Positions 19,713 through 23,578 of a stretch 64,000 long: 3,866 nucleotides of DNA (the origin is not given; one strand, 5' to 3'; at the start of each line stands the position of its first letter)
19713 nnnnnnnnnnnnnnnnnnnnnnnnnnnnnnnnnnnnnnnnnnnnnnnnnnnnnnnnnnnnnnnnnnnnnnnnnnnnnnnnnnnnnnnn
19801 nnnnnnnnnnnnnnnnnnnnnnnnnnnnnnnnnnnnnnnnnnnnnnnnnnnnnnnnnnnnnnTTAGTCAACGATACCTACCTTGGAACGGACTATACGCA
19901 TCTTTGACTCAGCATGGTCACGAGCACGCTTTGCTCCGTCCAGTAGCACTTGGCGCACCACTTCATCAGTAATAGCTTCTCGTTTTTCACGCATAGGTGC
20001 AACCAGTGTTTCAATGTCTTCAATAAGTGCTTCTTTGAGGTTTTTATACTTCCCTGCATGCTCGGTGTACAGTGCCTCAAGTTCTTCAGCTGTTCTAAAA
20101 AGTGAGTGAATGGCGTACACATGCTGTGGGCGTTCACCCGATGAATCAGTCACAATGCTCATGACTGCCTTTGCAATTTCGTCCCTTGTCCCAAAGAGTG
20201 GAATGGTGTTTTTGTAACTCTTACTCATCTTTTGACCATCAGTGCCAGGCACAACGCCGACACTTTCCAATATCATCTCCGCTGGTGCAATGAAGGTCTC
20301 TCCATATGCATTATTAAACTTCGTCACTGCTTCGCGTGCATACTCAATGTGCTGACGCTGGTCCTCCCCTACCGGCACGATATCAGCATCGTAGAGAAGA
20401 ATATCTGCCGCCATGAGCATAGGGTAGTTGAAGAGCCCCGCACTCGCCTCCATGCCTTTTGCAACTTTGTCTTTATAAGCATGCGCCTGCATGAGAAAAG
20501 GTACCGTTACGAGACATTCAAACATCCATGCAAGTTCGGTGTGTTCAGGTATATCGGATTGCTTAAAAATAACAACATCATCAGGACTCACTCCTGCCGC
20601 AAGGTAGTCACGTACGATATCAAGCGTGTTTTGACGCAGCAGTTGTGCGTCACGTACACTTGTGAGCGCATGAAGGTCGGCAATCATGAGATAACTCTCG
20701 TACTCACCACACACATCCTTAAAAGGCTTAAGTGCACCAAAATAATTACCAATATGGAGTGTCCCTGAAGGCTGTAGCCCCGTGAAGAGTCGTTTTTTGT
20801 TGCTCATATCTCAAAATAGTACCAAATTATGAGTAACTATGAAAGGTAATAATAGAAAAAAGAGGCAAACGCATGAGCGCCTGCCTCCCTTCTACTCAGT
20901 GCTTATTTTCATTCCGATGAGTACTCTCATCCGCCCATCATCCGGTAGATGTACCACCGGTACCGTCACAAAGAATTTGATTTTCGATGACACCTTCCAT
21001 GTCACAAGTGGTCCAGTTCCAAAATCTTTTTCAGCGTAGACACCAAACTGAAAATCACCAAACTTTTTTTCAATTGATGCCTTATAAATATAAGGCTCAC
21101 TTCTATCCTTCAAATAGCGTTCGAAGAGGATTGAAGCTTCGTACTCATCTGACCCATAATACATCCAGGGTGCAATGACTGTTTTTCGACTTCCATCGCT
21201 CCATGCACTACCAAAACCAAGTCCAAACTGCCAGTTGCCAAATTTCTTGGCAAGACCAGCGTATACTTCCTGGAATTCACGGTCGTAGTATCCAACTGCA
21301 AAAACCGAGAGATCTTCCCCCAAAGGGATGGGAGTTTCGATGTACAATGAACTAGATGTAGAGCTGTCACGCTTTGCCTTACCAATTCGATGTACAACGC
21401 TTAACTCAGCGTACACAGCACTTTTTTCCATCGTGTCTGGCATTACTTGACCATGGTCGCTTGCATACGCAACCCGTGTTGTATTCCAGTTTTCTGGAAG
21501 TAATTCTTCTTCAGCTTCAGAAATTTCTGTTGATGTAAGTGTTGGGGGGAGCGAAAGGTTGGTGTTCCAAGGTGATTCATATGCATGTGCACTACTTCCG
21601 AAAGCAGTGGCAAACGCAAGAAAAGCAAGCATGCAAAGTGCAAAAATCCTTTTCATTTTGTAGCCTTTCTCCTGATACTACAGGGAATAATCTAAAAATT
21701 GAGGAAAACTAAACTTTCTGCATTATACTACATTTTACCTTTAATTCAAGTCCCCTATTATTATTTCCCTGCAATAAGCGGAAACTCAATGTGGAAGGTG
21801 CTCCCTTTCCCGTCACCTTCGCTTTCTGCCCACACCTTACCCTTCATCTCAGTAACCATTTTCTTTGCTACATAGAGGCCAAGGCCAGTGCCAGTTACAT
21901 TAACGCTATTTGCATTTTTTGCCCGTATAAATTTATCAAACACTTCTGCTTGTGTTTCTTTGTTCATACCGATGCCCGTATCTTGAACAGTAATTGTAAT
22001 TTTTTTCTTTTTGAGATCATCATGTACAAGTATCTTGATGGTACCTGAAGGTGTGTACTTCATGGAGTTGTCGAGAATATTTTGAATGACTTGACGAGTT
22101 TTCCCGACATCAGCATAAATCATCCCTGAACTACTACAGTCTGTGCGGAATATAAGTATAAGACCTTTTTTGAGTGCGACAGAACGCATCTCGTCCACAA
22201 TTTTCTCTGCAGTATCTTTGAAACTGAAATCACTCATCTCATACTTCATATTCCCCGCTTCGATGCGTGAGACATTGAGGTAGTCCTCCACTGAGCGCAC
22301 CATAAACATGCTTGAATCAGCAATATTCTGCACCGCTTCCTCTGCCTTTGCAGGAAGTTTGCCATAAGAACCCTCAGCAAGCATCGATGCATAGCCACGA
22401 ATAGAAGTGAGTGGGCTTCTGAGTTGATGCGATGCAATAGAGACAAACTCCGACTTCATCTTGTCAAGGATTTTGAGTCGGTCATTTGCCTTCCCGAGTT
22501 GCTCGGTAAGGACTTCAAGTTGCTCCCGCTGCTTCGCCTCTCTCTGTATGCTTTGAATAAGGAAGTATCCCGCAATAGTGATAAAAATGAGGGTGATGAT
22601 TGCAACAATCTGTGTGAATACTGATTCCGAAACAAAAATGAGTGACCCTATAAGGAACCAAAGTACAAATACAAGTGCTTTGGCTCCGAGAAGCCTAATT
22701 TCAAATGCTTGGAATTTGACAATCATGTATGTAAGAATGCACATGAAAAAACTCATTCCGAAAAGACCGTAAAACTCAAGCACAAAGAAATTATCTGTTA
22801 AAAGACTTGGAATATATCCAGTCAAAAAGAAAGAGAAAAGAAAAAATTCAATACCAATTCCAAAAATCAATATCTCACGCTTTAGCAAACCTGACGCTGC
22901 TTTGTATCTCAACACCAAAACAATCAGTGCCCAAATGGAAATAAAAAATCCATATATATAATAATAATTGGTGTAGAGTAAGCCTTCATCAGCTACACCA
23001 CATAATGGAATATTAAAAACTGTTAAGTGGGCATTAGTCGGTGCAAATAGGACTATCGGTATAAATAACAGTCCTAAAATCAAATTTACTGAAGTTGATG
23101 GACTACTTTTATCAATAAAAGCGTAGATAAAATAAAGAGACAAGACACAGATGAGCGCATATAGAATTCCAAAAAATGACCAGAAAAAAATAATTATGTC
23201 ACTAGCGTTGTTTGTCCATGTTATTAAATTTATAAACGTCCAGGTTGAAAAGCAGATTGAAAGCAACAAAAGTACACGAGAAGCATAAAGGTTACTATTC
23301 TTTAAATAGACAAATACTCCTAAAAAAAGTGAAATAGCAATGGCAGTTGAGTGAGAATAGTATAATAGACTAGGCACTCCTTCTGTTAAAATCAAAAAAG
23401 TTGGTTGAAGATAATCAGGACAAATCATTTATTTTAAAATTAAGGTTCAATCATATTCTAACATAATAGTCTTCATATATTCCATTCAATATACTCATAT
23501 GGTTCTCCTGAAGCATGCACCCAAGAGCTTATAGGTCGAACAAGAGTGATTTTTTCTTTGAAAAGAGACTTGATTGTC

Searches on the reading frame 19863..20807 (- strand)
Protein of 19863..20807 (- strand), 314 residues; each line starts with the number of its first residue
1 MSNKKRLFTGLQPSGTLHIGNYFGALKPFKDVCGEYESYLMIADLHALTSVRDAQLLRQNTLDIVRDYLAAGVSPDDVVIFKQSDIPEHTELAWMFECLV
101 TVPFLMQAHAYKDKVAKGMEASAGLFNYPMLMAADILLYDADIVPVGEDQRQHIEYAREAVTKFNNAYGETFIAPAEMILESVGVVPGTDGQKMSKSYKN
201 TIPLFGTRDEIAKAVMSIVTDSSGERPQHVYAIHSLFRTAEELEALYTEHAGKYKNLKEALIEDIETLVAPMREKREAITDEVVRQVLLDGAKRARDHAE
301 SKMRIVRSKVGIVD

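Call 7: search_protein_families(library=ncbifam, proteins=[window:19863-20807:-])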
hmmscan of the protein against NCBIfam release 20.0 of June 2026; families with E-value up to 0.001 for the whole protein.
window:19863-20807:- (314 aa): 10 families
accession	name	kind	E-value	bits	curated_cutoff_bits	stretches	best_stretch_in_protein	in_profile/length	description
NF009207.0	PRK12556.1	equivalog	2.4e-85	286.3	479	1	3-312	2-331/332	tryptophan--tRNA ligase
NF008923.0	PRK12284.1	equivalog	2e-83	280.6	597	1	4-312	2-331/431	tryptophan--tRNA ligase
TIGR00233.1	trpS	equivalog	2.6e-79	266.9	176.75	1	4-311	2-327/328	tryptophan--tRNA ligase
NF008922.0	PRK12283.1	equivalog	1.9e-62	211.4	572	2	4-170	3-173/400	tryptophan--tRNA ligase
NF006330.0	PRK08560.1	equivalog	9.6e-18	64.3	220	1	3-216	31-246/342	tyrosine--tRNA ligase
NF008925.0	PRK12285.1-2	equivalog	6.1e-17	61.6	451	1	7-220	65-278/365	tryptophan--tRNA ligase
TIGR00234.1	tyrS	equivalog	9.6e-11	41.4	113.8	1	101-297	147-333/406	tyrosine--tRNA ligase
NF008927.0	PRK12285.1-4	equivalog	1.2e-08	34.4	478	1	5-294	74-377/385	tryptophan--tRNA ligase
NF008926.0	PRK12285.1-3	equivalog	2.4e-07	30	320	1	6-165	67-229/429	tryptophan--tRNA ligase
NF008924.0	PRK12285.1-1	equivalog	0.00021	20.7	644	0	7-159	76-227/381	tryptophan--tRNA ligase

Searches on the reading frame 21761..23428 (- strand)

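Call 7: search_protein_families(library=ncbifam, proteins=[window:21761-23428:-])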
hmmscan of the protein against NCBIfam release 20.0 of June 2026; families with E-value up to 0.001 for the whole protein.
window:21761-23428:- (555 aa): 77 families (the best 25 are shown)
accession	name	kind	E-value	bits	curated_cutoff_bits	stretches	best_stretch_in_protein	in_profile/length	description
NF046044.1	PnpS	equivalog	1.5e-50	172.3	400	1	317-550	162-390/390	two-component system histidine kinase PnpS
NF033092.0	HK_WalK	equivalog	2.2e-48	165.2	725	1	321-550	368-593/594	cell wall metabolism sensor histidine kinase WalK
TIGR02956.1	TMAO_torS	equivalog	2.1e-46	158.5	676.5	1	313-554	452-685/967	TMAO reductase system sensor histidine kinase/response regulator TorS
NF008318.0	PRK11107.1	equivalog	8.6e-43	146.5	890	1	302-551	270-518/920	two-component sensor histidine kinase BarA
TIGR02966.1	phoR_proteo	equivalog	1.9e-41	142.2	334.2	1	317-549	106-333/333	phosphate regulon sensor histidine kinase PhoR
NF047874.1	MASE3_PAS_HK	subfamily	2e-40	139.2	560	1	294-551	371-625/655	MASE3 domain-containing sensor histidine kinase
NF041947.1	LuxQ_Vibrio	equivalog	2.4e-38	131.6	1200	1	319-551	466-696/843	quorum-sensing autoinducer 2 sensor kinase/phosphatase LuxQ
NF038297.2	hybrid_HK_HrmK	equivalog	3e-38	131.8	725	1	257-552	166-458/607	hybrid histidine kinase/response regulator HrmK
NF040691.1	MtrAB_MtrB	equivalog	5.4e-37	128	450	1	307-554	253-495/507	MtrAB system histidine kinase MtrB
NF008099.0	PRK10841.1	equivalog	6e-37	126.9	920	1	323-552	468-691/949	two-component system sensor histidine kinase RcsC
NF033093.1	HK_VicK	exception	2.2e-36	125.5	680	1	325-550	209-434/448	cell wall metabolism sensor histidine kinase VicK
NF008302.0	PRK11091.1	equivalog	1.9e-35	122.3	838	1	313-550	271-504/779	aerobic respiration two-component sensor histidine kinase ArcB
NF041832.1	near_NosP_CTERM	subfamily_domain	2.3e-35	122.4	400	1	324-552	6-226/370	NahK/ErcS family hybrid sensor histidine kinase/response regulator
NF041880.1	EPS_EpsF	equivalog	1.2e-34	119.7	900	1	313-550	262-492/492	response regulator EpsF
NF045901.1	HisKinLetSLeg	equivalog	1.3e-33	116.1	1650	1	318-549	286-516/906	two-component system sensor histidine kinase LetS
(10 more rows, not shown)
